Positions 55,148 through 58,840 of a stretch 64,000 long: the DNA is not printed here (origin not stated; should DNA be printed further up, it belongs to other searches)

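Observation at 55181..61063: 1960-aa Cys-rich secreted protein with eukaryote-like sushi/CCP modules, inserted next to tRNA-Gly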

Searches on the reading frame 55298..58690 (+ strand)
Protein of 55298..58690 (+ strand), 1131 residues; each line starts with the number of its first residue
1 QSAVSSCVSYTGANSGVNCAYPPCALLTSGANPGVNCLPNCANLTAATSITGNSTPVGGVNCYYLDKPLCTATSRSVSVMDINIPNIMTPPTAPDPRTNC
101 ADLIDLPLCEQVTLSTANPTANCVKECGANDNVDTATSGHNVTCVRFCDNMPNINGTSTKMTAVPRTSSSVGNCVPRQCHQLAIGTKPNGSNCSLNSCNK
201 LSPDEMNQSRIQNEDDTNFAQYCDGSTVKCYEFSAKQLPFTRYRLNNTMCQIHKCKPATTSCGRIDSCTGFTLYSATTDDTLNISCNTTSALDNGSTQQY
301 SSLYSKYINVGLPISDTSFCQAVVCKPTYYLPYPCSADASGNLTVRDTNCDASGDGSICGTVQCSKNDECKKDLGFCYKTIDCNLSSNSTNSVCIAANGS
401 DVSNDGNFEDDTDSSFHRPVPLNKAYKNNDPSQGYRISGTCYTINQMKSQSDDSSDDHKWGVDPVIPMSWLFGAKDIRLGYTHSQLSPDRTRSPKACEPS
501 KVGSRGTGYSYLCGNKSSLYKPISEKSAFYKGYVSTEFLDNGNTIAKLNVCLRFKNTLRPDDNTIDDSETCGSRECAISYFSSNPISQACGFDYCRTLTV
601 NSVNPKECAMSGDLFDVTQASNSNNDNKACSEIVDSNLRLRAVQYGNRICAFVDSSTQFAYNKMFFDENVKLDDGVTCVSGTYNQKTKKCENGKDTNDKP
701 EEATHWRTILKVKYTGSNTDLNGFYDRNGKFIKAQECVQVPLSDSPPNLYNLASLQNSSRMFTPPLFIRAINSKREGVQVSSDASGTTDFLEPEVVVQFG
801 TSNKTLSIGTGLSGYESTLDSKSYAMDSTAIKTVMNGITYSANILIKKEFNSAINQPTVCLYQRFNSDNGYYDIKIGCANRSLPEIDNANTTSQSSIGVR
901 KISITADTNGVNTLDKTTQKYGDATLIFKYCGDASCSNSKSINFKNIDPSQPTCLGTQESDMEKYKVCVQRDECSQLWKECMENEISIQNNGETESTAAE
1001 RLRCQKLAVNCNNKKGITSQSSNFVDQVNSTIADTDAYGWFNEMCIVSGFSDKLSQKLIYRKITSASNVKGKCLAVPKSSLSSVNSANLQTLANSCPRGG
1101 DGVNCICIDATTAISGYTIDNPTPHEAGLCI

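Call 37: search_solved_structures(query=A3, max_evalue=10, show_alignments=3)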
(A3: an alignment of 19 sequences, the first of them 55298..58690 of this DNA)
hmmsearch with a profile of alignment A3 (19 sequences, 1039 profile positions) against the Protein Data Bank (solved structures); distinct sequences matched with E-value up to 10: 0.

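Call 60: search_protein_representatives(alignment_id=A5)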
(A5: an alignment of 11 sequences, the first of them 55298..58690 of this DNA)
Query: 11 sequences, 1082 profile positions. Proteins with E-value up to 0.001 (for the whole library): 144; up to 1e-10: 133; up to 1e-30: 117. The best 144 are listed.
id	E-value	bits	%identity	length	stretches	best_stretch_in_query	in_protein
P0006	0.0e+00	1545.2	-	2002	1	3-1082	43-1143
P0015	0.0e+00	1386.0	-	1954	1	24-1082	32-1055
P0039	0.0e+00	1214.5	-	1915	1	19-1082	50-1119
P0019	0.0e+00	1168.5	-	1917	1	30-1082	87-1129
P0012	0.0e+00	1165.2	-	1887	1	16-1082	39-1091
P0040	0.0e+00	1151.5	-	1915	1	51-1082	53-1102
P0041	0.0e+00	1126.5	-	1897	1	28-1082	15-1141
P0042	0.0e+00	1126.5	-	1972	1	27-1082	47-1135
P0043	0.0e+00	1122.8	-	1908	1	25-1082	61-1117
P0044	0.0e+00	1105.7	-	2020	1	49-1082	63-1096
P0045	0.0e+00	1093.8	-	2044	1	23-1082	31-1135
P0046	0.0e+00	1088.6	-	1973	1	29-1082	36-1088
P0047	0.0e+00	1085.9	-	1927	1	31-1082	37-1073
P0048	0.0e+00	1079.5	-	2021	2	12-1082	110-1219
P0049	0.0e+00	1066.0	-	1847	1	27-1082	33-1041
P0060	5.7e-295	998.0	-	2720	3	6-910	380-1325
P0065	1.3e-284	963.7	-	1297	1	37-1082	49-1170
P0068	5.2e-276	935.2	-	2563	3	568-1082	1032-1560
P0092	4.1e-186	637.6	-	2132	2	308-1082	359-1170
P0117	8.7e-80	285.5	-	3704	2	6-660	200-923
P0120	1.6e-71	258.2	-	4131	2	12-672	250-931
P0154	7.0e-21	90.5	-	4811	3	448-644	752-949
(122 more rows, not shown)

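Call 62: search_protein_families(library=pfam, proteins=[P0120, P0154], max_evalue=0.01)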
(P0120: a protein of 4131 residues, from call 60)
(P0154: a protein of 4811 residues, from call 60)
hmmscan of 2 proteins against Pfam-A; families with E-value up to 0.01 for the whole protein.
P0120 (4131 aa): 2 families
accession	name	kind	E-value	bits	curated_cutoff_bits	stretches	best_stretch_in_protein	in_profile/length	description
PF02140.24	SUEL_Lectin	-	6.1e-06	26.9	31.4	1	2001-2060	10-70/80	D-galactoside/L-rhamnose binding SUEL lectin domain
PF25599.1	Ephrin_CRD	-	0.0047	17.4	27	0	1790-1842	5-58/59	Ephrin cysteine rich domain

P0154 (4811 aa): 0 families

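Call 63: search_protein_families(library=pfam, proteins=[P0060, P0068, P0117], max_evalue=0.01)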
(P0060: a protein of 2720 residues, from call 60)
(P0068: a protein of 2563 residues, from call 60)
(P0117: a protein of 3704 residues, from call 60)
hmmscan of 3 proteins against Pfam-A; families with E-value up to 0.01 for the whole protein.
P0060 (2720 aa): 0 families

P0068 (2563 aa): 0 families

P0117 (3704 aa): 1 family
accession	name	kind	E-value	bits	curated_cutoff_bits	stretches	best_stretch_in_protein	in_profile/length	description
PF02140.24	SUEL_Lectin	-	3.4e-05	24.6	31.4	1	1984-2042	8-68/80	D-galactoside/L-rhamnose binding SUEL lectin domain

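Call 69: predict_structure(alignment_id=A4)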
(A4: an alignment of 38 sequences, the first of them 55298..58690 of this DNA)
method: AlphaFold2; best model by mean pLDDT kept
length: 1131 residues; sequences in the alignment: 38
mean_pLDDT: 73.0   pTM: 0.39
mean pLDDT of the five models: 73.0, 71.2, 70.9, 70.7, 68.4
residues with pLDDT >= 90: 124; 70-90: 611; 50-70: 244; < 50: 152
segments of 3 or more residues with pLDDT < 50: 1-18, 79-99, 112-121, 179-201, 208-210, 220-232, 246-251, 396-409, 454-457, 620-625, 743-757, 1024-1030
pLDDT, mean of each block of 10 residues (from residue 1): 37 46 69 76 77 72 67 50 36 44 59 42 62 53 70 67 69 62 43 44 51 54 42 58 50 63 64 53 65 65 77 70 65 82 85 85 63 81 64 45 32 82 84 81 79 55 75 70 68 78 84 86 90 78 81 86 73 86 78 91 87 72 60 87 89 89 86 86 86 88 87 89 81 85 42 46 79 86 68 89 86 71 55 76 88 87 79 87 86 81 86 82 88 79 88 84 88 88 88 87 87 75 46 74 88 86 82 88 83 82 80 86 88 85
secondary structure, 60 per line:
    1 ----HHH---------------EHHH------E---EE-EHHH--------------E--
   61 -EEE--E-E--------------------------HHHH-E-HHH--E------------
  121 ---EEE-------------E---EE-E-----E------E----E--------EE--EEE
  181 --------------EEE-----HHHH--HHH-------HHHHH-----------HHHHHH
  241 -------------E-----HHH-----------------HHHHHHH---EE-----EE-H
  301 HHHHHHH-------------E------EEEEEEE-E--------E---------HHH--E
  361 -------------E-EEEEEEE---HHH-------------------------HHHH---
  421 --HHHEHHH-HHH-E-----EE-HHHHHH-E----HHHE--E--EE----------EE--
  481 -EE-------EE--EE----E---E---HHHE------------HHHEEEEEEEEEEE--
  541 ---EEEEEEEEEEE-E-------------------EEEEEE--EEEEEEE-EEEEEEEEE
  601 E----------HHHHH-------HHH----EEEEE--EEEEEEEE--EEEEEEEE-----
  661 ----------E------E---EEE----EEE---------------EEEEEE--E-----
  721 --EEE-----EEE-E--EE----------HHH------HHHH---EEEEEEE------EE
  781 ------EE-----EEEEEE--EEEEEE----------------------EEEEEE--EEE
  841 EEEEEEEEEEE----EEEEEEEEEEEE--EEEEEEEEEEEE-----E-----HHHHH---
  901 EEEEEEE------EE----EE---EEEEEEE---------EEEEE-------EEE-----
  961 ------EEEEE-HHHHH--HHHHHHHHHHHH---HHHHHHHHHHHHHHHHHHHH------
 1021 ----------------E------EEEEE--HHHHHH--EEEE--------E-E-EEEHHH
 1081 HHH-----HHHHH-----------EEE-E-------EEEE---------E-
elements in order (helices of 4 or more, strands of 3 or more residues): E62-64 H96-99 E124-126 E178-180 E195-197 H203-206 H219-223 H235-240 H280-286 H300-307 E328-334 E376-382 H414-417 H444-449 E528-538 E544-554 E576-581 E584-590 E592-601 H612-616 E631-635 E638-645 E648-655 E682-684 E689-691 E707-712 E723-725 E731-733 H759-762 E766-772 E794-799 E802-807 E830-835 E838-851 E856-867 E870-881 H893-897 E901-907 E925-931 E941-945 E953-955 E967-971 H973-977 H980-991 H995-1014 E1044-1048 H1051-1056 E1059-1062 E1075-1077 H1078-1083 H1089-1093 E1105-1107 E1117-1120

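Call 71: fold_search(model_id=the predicted structure, library=pdb)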
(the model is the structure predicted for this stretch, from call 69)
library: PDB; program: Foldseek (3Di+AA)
matches with E <= 10: 712; with E <= 0.001: 2
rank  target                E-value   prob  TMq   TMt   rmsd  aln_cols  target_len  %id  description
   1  8bet_C                5.7e-04  0.16  0.06  0.09  30.1       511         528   10  Structure of D188A-fructofuranosidase from Rhodotorula dairenesis in complex with sucrose (released 2022-12-28)
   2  8bes_C                8.3e-04  0.16  0.06  0.09  30.1       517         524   10  Structure of D188A-fructofuranosidase from Rhodotorula dairenensis in complex with fructose (released 2022-12-28)
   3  9gou_A                1.0e-02  0.05  0.05  0.06  26.6       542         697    7  Cryo-EM structure of acylaminoacyl-peptidase in complex with dichlorvos (released 2025-10-22)
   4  7px8_A                1.2e-02  0.04  0.04  0.06  27.1       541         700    7  CryoEM structure of mammalian acylaminoacyl-peptidase (released 2022-05-25)
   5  8hme_D                1.3e-02  0.04  0.05  0.05  32.1       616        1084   11  head module state 1 of Tetrahymena IFT-A (released 2023-06-14)
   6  9fd2_b                1.6e-02  0.18  0.05  0.06  17.2       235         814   10  Structure of Pol II-TC-NER-STK19 complex (released 2024-11-13)
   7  8hmf_D                1.7e-02  0.05  0.05  0.05  30.8       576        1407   10  head module state 2 of Tetrahymena IFT-A (released 2023-06-14)
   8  5ubj                  1.8e-02  0.09  0.04  0.12  30.5       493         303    8  Structure of an alpha-L-arabinofuranosidase (GH62) from Aspergillus nidulans (released 2017-09-27)
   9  3vss                  2.2e-02  0.15  0.05  0.09  18.8       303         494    5  Microbacterium saccharophilum K-1 beta-fructofuranosidase catalytic domain complexed with fructose (released 2012-08-22)
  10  9n73_LH               2.6e-02  0.05  0.07  0.08  21.5       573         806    8  SSU processome maturation and disassembly, State G (released 2025-10-29)
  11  7cm1_A                2.6e-02  0.04  0.05  0.09  28.6       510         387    8  Neuraminidase from the Wuhan Asiatic toad influenza virus (released 2020-11-18)
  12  7qun_B                4.4e-02  0.03  0.04  0.06  27.5       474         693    8  CryoEM structure of mammalian AAP in complex with Meropenem (released 2022-11-16)
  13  9tdw_D                4.6e-02  0.03  0.05  0.09  28.6       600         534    8  Structure of D81A-Fructofuranosidase from Purpureocilum lilacinum in complex with fructose (released 2026-02-11)
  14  8fjp_A                4.9e-02  0.03  0.04  0.03  29.3       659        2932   10  Cryo-EM structure of native mosquito salivary gland surface protein 1 (SGS1) (released 2023-03-01)
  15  9ibs_A                5.4e-02  0.12  0.06  0.12  17.9       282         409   10  Cryo-EM Structure of Self-assembled Zymomonas mobilis Levansucrase Nanotube (released 2026-03-04)
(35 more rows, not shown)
